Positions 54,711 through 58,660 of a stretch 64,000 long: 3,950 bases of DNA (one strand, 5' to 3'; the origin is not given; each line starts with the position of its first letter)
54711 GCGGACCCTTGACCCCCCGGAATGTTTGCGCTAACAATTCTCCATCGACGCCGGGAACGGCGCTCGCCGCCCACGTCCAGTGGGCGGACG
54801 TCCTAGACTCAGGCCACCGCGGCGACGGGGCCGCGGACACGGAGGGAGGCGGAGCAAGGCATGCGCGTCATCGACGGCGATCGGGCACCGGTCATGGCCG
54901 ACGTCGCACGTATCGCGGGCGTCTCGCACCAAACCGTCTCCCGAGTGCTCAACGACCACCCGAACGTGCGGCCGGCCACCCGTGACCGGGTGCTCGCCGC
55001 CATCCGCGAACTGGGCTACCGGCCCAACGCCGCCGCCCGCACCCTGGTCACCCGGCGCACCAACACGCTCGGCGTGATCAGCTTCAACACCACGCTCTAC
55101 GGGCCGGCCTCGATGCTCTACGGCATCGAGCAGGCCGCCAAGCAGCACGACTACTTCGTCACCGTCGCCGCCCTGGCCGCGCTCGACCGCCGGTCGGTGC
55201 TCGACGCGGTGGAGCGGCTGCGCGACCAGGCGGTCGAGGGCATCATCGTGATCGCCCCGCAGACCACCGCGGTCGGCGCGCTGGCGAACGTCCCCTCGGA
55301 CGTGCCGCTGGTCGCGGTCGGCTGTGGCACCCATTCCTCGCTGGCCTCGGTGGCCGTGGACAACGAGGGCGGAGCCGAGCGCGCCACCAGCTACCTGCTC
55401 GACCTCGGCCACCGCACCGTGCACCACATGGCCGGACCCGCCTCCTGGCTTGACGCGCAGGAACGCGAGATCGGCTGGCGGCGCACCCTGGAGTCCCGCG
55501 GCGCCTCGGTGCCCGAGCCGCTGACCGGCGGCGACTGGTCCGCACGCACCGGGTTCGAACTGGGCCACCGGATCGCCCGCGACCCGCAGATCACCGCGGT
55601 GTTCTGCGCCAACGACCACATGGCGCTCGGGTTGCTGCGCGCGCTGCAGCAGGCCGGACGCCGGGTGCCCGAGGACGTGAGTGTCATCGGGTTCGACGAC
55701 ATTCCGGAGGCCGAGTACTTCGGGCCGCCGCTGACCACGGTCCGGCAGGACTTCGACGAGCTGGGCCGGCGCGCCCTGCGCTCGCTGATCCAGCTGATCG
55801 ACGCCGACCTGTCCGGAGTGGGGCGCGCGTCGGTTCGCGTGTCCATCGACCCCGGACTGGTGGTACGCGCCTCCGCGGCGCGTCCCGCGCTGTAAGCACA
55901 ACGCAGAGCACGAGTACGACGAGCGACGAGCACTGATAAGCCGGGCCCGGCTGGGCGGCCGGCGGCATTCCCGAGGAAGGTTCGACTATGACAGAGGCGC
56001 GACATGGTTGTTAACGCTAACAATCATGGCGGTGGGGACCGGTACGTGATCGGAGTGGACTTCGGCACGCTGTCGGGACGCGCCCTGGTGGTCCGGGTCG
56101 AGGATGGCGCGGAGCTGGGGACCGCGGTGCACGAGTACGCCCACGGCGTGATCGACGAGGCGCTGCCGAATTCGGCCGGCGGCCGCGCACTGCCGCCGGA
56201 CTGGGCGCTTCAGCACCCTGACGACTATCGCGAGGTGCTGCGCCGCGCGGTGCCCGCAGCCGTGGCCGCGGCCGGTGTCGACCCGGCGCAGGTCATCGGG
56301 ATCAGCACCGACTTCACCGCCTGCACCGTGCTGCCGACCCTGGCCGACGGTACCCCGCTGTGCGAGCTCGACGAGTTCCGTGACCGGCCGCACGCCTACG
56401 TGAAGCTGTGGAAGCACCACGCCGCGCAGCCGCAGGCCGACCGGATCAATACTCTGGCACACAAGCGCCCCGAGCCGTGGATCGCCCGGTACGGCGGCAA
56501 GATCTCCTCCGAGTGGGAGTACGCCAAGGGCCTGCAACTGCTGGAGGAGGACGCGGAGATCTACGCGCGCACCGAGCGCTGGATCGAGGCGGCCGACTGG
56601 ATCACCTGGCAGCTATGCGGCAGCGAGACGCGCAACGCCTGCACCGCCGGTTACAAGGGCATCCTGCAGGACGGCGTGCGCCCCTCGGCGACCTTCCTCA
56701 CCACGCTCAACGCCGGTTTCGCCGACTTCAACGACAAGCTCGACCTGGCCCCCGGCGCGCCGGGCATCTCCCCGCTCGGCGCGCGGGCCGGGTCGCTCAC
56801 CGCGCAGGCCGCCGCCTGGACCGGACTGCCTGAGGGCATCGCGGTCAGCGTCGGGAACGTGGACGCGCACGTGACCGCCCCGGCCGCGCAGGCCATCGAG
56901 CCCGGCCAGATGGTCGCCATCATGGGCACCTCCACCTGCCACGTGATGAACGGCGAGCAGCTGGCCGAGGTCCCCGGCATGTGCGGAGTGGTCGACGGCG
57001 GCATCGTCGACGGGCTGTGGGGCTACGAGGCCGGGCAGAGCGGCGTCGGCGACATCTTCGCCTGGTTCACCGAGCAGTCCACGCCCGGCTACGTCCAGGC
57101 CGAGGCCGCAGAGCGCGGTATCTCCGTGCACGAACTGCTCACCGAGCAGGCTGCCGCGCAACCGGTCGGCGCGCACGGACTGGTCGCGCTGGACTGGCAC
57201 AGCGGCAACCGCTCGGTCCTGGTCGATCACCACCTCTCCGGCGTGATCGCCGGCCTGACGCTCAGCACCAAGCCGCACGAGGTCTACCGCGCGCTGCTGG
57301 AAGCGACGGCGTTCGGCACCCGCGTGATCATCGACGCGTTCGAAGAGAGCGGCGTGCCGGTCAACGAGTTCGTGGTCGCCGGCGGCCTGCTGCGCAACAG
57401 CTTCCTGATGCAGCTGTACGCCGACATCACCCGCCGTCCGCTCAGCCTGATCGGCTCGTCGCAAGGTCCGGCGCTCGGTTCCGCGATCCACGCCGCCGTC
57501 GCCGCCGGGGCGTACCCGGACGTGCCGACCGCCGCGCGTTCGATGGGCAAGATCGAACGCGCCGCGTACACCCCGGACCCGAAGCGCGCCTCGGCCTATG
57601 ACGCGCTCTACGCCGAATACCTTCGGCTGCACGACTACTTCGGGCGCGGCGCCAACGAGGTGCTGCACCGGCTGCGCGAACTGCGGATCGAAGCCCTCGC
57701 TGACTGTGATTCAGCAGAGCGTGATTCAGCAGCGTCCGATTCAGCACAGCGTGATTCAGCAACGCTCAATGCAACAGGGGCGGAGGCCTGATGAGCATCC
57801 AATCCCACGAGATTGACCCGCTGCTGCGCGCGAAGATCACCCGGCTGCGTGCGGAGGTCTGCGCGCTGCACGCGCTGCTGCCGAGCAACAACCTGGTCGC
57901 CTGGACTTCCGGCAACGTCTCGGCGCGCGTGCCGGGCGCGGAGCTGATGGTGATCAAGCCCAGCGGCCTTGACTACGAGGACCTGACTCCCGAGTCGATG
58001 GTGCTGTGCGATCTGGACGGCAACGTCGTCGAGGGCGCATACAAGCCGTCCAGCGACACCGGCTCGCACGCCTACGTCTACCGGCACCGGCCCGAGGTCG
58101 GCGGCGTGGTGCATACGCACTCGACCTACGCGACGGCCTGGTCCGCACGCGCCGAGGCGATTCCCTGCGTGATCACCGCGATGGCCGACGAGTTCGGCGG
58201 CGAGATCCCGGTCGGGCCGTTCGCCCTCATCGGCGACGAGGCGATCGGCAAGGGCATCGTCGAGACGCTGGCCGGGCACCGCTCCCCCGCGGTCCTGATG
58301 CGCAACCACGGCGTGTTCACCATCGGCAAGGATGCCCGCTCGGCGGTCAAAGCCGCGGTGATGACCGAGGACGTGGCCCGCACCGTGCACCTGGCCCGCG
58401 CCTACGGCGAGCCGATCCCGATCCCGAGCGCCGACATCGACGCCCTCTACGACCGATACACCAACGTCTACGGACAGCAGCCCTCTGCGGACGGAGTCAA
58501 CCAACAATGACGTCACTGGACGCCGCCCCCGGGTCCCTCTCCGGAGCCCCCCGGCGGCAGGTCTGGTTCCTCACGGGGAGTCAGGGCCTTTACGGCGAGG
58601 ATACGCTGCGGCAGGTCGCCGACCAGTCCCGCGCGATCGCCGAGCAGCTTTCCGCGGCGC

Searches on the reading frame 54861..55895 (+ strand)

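Call 12: search_protein_families(library=pfam, proteins=[window:54861-55895:+], max_evalue=0.001)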
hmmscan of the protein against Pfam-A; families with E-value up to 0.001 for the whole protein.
window:54861-55895:+ (344 aa): 4 families
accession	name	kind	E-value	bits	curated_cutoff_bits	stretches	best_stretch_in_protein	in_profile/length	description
PF13377.12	Peripla_BP_3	-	6.3e-35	121.1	26.5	1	177-338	2-166/167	Periplasmic binding protein-like domain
PF00532.27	Peripla_BP_1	-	2.6e-25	89.9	22.2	1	84-316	18-264/281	Periplasmic binding proteins and sugar binding domain of LacI family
PF00356.27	LacI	-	3.7e-20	71.9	27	1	12-56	2-46/46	Bacterial regulatory proteins, lacI family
PF13407.12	Peripla_BP_4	-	9e-18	65.2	35.1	1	84-313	15-254/258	Periplasmic binding protein domain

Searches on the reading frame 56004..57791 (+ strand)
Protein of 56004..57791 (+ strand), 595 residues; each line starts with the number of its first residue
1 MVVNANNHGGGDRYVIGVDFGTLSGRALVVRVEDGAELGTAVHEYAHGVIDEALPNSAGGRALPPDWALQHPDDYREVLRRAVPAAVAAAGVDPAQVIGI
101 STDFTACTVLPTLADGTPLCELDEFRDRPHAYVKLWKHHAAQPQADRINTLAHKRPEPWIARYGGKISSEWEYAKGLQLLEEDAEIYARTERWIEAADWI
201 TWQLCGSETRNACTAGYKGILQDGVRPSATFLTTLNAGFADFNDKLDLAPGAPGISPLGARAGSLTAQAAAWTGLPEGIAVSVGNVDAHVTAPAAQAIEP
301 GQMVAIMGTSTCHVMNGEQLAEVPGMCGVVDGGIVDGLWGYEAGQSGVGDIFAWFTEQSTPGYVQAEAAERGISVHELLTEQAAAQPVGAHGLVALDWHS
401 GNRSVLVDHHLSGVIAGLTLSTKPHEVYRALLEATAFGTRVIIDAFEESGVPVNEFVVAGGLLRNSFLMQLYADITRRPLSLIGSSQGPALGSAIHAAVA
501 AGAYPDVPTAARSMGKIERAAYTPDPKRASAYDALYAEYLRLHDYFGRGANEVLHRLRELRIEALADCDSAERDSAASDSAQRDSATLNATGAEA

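Call 12: search_protein_families(library=pfam, proteins=[window:56004-57791:+], max_evalue=0.001)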
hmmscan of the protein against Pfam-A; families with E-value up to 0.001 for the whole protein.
window:56004-57791:+ (595 aa): 2 families
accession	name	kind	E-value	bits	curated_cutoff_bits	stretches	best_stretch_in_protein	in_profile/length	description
PF02782.22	FGGY_C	-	1.3e-42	146.3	27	1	304-501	2-198/198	FGGY family of carbohydrate kinases, C-terminal domain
PF00370.27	FGGY_N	-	1.8e-05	24.9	28.8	0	14-215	1-175/245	FGGY family of carbohydrate kinases, N-terminal domain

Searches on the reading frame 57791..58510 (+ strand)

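Call 12: search_protein_families(library=pfam, proteins=[window:57791-58510:+], max_evalue=0.001)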
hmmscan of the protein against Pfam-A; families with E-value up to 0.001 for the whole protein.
window:57791-58510:+ (239 aa): 1 family
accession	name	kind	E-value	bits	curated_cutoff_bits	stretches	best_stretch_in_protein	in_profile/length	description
PF00596.27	Aldolase_II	-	7.2e-57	192.7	22.2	1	22-198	2-181/183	Class II Aldolase and Adducin N-terminal domain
